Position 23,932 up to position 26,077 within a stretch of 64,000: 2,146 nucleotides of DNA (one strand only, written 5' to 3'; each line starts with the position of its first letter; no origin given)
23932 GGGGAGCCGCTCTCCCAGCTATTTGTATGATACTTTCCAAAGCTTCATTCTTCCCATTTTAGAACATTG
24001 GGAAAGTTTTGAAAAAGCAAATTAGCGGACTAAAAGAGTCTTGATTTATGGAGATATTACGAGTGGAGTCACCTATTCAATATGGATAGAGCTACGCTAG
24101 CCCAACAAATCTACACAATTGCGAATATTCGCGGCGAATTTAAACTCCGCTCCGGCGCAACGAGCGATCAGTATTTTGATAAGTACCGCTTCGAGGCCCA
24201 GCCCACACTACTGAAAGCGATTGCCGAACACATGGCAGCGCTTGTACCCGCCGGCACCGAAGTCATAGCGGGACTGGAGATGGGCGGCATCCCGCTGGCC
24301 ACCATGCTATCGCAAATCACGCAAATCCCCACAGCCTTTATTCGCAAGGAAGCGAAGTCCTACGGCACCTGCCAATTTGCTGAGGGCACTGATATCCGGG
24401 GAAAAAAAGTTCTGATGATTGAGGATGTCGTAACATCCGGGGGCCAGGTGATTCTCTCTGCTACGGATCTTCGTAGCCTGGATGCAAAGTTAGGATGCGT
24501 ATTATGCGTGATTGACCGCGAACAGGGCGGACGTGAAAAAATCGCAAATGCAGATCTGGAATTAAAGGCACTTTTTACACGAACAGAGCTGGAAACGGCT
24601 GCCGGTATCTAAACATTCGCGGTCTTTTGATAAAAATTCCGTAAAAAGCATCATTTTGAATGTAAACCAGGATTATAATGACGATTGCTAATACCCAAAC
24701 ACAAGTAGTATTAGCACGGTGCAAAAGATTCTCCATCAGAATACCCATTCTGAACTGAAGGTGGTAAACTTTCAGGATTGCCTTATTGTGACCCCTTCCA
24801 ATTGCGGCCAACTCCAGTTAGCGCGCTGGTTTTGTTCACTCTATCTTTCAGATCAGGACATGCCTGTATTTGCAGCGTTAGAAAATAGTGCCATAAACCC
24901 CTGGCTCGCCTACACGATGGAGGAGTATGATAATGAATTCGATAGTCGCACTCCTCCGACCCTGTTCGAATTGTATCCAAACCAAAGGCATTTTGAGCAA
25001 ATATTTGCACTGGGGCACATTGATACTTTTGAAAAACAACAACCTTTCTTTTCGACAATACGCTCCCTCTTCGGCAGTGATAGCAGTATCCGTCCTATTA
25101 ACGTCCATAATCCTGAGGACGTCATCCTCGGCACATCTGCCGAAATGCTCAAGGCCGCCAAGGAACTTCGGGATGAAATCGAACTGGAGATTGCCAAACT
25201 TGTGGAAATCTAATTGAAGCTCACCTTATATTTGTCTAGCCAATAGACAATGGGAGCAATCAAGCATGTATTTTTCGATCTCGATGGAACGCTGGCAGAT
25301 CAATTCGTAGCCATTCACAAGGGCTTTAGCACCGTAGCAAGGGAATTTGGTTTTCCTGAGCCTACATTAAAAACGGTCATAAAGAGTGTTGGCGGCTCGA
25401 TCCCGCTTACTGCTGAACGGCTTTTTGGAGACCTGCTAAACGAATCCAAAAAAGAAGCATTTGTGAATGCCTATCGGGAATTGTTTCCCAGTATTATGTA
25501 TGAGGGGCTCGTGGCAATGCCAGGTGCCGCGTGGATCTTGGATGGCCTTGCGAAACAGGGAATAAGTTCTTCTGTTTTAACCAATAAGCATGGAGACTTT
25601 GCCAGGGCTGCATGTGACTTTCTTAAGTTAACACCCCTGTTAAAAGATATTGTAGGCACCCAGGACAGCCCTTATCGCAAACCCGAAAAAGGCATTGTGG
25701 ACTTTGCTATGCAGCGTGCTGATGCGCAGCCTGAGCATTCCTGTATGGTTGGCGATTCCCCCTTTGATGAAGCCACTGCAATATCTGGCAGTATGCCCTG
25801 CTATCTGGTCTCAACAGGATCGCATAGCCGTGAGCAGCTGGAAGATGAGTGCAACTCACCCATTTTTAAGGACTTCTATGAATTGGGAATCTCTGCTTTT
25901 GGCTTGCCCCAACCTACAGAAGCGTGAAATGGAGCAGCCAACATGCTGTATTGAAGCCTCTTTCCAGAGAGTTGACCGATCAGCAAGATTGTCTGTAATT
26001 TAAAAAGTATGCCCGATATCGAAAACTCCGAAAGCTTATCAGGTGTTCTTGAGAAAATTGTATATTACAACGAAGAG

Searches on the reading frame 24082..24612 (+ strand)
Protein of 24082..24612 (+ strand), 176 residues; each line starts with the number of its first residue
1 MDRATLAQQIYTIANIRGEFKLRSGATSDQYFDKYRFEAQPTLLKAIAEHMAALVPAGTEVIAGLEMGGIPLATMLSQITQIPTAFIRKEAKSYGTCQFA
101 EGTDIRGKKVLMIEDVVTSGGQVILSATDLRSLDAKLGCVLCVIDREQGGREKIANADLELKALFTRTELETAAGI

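Call 55: search_protein_families(library=pfam, proteins=[window:24082-24612:+], max_evalue=0.00001)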
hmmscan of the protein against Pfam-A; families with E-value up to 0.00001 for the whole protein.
window:24082-24612:+ (176 aa): 1 family
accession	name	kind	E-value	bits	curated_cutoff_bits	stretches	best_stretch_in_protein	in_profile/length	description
PF00156.33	Pribosyltran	-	4.5e-11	42.7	26.3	1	39-155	7-135/158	Phosphoribosyl transferase domain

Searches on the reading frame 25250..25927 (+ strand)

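Call 55: search_protein_families(library=pfam, proteins=[window:25250-25927:+], max_evalue=0.00001)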
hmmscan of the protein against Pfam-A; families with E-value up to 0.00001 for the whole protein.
window:25250-25927:+ (225 aa): 4 families
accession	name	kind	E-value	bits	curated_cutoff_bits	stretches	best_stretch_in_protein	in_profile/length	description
PF13419.12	HAD_2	-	1.6e-26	94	23.8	1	7-182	1-173/178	Haloacid dehalogenase-like hydrolase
PF00702.32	Hydrolase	-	1.8e-15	58.3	26.4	1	4-177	1-187/191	haloacid dehalogenase-like hydrolase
PF13242.12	Hydrolase_like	-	2.2e-12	47.1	22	1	142-211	2-74/75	HAD-hyrolase-like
PF12710.13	HAD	-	1.4e-08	35.8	27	1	7-173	1-184/189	haloacid dehalogenase-like hydrolase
